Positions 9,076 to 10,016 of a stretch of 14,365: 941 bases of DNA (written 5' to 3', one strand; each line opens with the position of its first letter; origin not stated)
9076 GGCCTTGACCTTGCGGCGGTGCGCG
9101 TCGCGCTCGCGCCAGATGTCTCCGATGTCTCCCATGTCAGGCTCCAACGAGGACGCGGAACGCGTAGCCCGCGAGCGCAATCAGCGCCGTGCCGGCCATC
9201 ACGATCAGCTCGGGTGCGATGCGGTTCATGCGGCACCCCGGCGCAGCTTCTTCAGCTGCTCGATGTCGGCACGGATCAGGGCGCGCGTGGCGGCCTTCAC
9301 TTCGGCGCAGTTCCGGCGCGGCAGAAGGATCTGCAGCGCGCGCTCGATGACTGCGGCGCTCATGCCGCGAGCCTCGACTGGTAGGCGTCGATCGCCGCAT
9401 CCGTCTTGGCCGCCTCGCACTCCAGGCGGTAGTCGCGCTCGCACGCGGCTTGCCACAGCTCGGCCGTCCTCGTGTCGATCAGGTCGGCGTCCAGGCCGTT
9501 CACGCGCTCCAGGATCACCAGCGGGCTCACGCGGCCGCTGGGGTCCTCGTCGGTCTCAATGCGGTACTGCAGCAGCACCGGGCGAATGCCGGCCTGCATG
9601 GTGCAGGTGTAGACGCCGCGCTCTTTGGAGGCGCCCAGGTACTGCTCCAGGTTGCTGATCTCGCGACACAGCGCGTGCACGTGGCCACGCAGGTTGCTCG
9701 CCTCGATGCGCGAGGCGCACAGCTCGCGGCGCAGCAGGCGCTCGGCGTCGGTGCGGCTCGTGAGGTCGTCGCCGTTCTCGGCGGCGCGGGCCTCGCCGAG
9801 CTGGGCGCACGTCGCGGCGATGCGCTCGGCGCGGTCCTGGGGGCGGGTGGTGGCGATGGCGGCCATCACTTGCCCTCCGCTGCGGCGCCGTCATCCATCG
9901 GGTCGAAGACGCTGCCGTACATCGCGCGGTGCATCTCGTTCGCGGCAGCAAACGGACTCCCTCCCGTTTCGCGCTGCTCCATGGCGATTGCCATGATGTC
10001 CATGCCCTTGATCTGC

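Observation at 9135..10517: Chain of overlapping start/stop junctions among small early ORFs, including a 30-aa hydrophobic peptide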

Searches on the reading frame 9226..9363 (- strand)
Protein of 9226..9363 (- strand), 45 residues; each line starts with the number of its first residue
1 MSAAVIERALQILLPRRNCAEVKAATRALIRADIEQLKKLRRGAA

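Call 6: search_protein_families(library=pfam, proteins=[window:9226-9363:-], max_evalue=0.1)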
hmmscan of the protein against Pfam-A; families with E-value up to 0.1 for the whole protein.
window:9226-9363:- (45 aa): 1 family
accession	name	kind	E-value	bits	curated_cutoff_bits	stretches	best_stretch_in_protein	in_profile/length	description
PF23721.1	DUF7162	-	0.086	13.4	27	1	14-43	39-68/80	Family of unknown function (DUF7162)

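Call 7: search_protein_families(library=phrogs, proteins=[window:9226-9363:-], max_evalue=0.1)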
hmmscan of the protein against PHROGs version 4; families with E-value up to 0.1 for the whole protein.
window:9226-9363:- (45 aa): 0 families

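Call 33: search_protein_families(library=padloc, proteins=[window:9226-9363:-], max_evalue=0.1)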
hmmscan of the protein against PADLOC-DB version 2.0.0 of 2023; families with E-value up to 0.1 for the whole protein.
window:9226-9363:- (45 aa): 0 families

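Call 34: search_protein_families(library=ncbifam, proteins=[window:9226-9363:-], max_evalue=0.1)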
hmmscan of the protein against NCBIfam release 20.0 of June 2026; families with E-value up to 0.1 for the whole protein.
window:9226-9363:- (45 aa): 0 families

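Call 82: search_dna_similar(query=window:9229-9363:-, collection=phages, mode=protein, max_evalue=10, max_rows=15)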
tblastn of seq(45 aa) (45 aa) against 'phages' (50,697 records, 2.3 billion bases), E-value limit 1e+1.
Records with a match: 11; places in all: 11; records where one place covers at least 80% of the query: 11.
Best place of each record, by identity: <60% 11.
By first word of the organism name: Bacillus 11.
By host as written in the record: Bacillus cereus 7; Bacillus thuringiensis subsp. kurstaki 2; Bacillus sp. 1; Bacillus thuringiensis BtSerwer7 1.
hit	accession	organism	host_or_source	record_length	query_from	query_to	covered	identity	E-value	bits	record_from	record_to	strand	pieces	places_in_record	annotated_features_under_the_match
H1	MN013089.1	Bacillus phage vB_BspM_MarvelLand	Bacillus sp.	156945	3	43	91%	40.5%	1e+0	31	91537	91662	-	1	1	putative ssDNA binding domain protein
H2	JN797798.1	Bacillus phage BCU4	Bacillus cereus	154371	3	43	91%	38.1%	7e+0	29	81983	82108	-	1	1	putative DNA polymerase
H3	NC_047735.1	Bacillus phage BCU4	Bacillus cereus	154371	3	43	91%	38.1%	7e+0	29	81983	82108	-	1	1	putative DNA polymerase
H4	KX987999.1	Bacillus phage BCP12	Bacillus cereus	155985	3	43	91%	38.1%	7e+0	29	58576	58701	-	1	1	putative DNA polymerase 2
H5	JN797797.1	Bacillus phage BCP78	Bacillus cereus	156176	3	43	91%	38.1%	7e+0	29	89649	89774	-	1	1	putative DNA polymerase 2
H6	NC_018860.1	Bacillus phage BCP78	Bacillus cereus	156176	3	43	91%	38.1%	7e+0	29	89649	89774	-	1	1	DNA polymerase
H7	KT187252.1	Bacillus phage PBC6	Bacillus cereus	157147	3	43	91%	38.1%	9e+0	28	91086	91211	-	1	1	DNA polymerase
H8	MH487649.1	Bacillus phage BC01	Bacillus cereus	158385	3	43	91%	38.1%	9e+0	28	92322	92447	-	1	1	putative DNA polymerase II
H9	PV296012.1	Bacillus phage 0524phi7-1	Bacillus thuringiensis BtSerwer7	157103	3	43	91%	38.1%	9e+0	28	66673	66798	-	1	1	SPO1-like DNA polymerase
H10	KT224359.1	Bacillus phage TsarBomba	Bacillus thuringiensis subsp. kurstaki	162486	3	43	91%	38.1%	9e+0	28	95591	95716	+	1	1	DNA polymerase 2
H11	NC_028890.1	Bacillus phage TsarBomba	Bacillus thuringiensis subsp. kurstaki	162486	3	43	91%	38.1%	9e+0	28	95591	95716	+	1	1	DNA polymerase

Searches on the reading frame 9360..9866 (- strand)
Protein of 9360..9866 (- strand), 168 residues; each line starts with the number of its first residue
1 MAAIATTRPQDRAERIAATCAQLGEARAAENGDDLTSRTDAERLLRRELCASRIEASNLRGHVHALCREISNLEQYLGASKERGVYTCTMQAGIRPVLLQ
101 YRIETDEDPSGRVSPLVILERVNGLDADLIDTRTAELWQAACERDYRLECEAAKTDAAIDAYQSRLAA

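Call 6: search_protein_families(library=pfam, proteins=[window:9360-9866:-], max_evalue=0.1)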
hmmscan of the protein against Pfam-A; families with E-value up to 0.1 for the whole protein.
window:9360-9866:- (168 aa): 1 family
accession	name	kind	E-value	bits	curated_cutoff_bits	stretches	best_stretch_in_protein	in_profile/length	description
PF24627.1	PUMA_CC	-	0.014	15.9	30.1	1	25-81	14-70/74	PUMA coiled-coil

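Call 7: search_protein_families(library=phrogs, proteins=[window:9360-9866:-], max_evalue=0.1)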
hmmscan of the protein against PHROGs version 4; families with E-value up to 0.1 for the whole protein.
window:9360-9866:- (168 aa): 0 families

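Call 33: search_protein_families(library=padloc, proteins=[window:9360-9866:-], max_evalue=0.1)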
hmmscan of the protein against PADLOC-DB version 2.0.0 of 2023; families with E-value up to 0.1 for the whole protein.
window:9360-9866:- (168 aa): 0 families

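Call 34: search_protein_families(library=ncbifam, proteins=[window:9360-9866:-], max_evalue=0.1)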
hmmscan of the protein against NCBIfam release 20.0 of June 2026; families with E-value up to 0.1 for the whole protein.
window:9360-9866:- (168 aa): 0 families
